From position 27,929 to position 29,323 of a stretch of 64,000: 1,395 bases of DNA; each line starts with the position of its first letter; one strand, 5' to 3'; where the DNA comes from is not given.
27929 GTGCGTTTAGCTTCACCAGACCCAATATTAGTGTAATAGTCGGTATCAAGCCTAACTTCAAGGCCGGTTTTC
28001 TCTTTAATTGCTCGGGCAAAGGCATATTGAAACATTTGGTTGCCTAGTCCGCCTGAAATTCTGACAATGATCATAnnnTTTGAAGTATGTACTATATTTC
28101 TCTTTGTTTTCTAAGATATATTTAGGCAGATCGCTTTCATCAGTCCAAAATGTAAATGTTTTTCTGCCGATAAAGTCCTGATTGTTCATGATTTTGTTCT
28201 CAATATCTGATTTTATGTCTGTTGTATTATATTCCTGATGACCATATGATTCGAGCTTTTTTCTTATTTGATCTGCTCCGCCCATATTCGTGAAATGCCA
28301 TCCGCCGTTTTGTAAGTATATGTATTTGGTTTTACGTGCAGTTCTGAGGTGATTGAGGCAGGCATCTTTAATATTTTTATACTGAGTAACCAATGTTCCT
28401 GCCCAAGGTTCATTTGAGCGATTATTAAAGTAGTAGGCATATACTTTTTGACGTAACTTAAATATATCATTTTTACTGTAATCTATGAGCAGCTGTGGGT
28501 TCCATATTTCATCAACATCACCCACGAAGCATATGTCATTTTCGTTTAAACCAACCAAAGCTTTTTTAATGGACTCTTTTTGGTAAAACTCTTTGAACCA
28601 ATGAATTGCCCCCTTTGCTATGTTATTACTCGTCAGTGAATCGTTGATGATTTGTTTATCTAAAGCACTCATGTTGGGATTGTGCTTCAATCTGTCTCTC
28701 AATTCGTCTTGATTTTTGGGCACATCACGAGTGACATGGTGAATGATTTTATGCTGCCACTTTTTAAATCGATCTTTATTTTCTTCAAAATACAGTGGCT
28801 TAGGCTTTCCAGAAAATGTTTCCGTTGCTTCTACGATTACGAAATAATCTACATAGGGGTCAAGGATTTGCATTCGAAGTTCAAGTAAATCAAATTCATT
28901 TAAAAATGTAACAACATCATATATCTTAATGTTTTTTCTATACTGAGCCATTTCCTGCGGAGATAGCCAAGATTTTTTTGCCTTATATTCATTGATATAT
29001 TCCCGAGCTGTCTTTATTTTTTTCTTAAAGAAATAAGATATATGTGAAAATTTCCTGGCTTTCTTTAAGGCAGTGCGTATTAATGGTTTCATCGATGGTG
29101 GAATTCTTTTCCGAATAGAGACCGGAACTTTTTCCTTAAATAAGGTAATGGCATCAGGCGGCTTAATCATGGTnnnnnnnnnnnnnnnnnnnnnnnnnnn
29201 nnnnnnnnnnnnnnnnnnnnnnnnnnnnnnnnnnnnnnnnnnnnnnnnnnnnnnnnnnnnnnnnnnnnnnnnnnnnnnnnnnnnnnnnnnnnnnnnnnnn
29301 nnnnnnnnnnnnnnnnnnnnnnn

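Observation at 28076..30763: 895-aa fusion of a GT11-like fucosyltransferase domain with a GT17-like (bisecting GlcNAc-transferase-type) domain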

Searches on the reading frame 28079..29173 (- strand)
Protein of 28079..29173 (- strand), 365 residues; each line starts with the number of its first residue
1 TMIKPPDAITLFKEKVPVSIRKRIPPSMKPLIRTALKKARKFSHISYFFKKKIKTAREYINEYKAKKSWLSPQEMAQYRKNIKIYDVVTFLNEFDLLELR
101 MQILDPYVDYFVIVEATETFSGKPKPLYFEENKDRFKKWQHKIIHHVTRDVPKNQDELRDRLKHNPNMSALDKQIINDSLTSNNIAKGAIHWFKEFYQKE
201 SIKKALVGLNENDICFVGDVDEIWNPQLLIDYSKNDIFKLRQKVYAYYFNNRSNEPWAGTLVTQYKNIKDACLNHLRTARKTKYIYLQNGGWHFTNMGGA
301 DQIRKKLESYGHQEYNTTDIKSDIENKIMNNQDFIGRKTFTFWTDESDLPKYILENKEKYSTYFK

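Call 13: search_protein_families(library=pfam, proteins=[window:28079-29173:-], max_evalue=10)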
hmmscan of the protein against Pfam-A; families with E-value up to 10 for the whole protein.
window:28079-29173:- (365 aa): 3 families
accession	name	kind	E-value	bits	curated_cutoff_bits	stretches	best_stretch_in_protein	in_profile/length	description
PF04724.18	Glyco_transf_17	-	3.5e-27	95.8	26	2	54-155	45-146/348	Glycosyltransferase family 17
PF04286.17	DUF445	-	0.11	12.8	33.8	1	151-208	34-91/368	Protein of unknown function (DUF445)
PF14705.12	Costars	-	0.13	12.9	24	1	259-285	30-56/76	Costars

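Call 31: search_solved_structures(query=A2, max_evalue=10, show_alignments=2)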
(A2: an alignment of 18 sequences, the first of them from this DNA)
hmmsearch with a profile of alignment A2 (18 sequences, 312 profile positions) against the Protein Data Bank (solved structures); distinct sequences matched with E-value up to 10: 3.
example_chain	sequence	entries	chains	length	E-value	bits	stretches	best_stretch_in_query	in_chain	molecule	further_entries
3t9y_A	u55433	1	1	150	0.05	16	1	19-88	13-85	Acetyltransferase, GNAT family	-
2kzx_A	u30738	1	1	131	0.14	14.5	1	192-271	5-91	Uncharacterized protein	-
3ab0_B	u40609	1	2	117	1.7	11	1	203-247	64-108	antibody ScFv fragment, heavy chain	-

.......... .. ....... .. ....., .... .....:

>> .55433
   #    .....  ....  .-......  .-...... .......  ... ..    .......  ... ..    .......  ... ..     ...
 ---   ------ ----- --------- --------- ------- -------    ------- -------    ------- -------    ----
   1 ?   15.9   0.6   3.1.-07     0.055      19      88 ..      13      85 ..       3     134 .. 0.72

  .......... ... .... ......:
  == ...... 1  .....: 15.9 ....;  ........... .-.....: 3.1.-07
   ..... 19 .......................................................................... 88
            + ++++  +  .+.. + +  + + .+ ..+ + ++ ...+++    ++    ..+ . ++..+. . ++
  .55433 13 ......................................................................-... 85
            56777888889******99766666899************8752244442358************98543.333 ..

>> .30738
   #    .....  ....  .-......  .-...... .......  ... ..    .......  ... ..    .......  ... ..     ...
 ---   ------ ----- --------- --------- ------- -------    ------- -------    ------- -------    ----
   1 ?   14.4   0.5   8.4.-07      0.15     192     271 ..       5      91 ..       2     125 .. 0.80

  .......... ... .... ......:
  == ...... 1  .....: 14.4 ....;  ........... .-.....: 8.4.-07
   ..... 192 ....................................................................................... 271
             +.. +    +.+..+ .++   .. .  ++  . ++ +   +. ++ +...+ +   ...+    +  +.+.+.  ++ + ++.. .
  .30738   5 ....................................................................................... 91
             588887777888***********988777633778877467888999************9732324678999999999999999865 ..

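Call 63: search_dna_similar(query=window:28079-28963:-, collection=plasmids, mode=protein, max_evalue=0.001, max_rows=25)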
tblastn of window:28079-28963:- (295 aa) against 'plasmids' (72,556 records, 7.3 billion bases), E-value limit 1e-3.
Records with a match: 13; places in all: 18; records where one place covers at least 80% of the query: 10.
Best place of each record, by identity: <60% 13.
By first word of the organism name: Azospirillum 8; Pantoea 2; Niveispirillum 1; Bdellovibrio 1; Sinorhizobium 1.
By predicted mobility (MOB-suite, as given by PLSDB): non-mobilizable 10; mobilizable 2; conjugative 1.
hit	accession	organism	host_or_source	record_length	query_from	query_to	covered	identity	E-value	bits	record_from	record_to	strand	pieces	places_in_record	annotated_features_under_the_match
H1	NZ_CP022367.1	Azospirillum sp. TSH58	single cell,paddy soils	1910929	2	293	99%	29.8%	8e-27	117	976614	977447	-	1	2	record has no annotation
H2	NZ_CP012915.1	Azospirillum brasilense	Digitaria eriantha,microbe,root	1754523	2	293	99%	29.2%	9e-26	114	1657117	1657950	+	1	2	none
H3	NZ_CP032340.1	Azospirillum brasilense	soil sample,Agricultural field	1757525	2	293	99%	29.2%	9e-26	114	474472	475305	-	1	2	none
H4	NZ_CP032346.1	Azospirillum brasilense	soil sample,Agricultural field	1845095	2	293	99%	28.5%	4e-25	112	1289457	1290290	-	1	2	record has no annotation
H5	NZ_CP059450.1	Azospirillum brasilense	Prokaryotes,soil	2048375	2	293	99%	28.2%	8e-25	111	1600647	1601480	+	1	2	none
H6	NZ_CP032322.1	Azospirillum argentinense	soil sample,Agricultural field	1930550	14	280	91%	29.1%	9e-32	131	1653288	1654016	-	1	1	record has no annotation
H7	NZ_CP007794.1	Azospirillum argentinense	Triticum aestivum L.,Root,wheat ...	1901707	14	280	91%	29.1%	2e-31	130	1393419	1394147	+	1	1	record has no annotation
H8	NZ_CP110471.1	Pantoea anthophila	Wampee planting region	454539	14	295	96%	27.1%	6e-7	58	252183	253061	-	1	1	benzoate transporter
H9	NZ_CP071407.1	Pantoea deleyi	mushroom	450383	12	295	96%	26.6%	2e-10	69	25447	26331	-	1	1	benzoate transporter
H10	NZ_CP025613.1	Niveispirillum cyanobacteriorum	sing cell,cyanobacterial aggregates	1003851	13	244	79%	30.7%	2e-34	139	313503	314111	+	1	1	none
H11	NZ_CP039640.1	Azospirillum sp. TSH100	soil,soil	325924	13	265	86%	27.4%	4e-25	112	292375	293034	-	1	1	hypothetical protein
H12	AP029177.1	Bdellovibrio sp. HAGR004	Microbe,sewage sludge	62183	65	293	78%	28.6%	2e-20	98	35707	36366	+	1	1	hypothetical protein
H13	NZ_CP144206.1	Sinorhizobium chiapasense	mixed culture,rhizosphere soil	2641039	13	242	78%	27.3%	2e-17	89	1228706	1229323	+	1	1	none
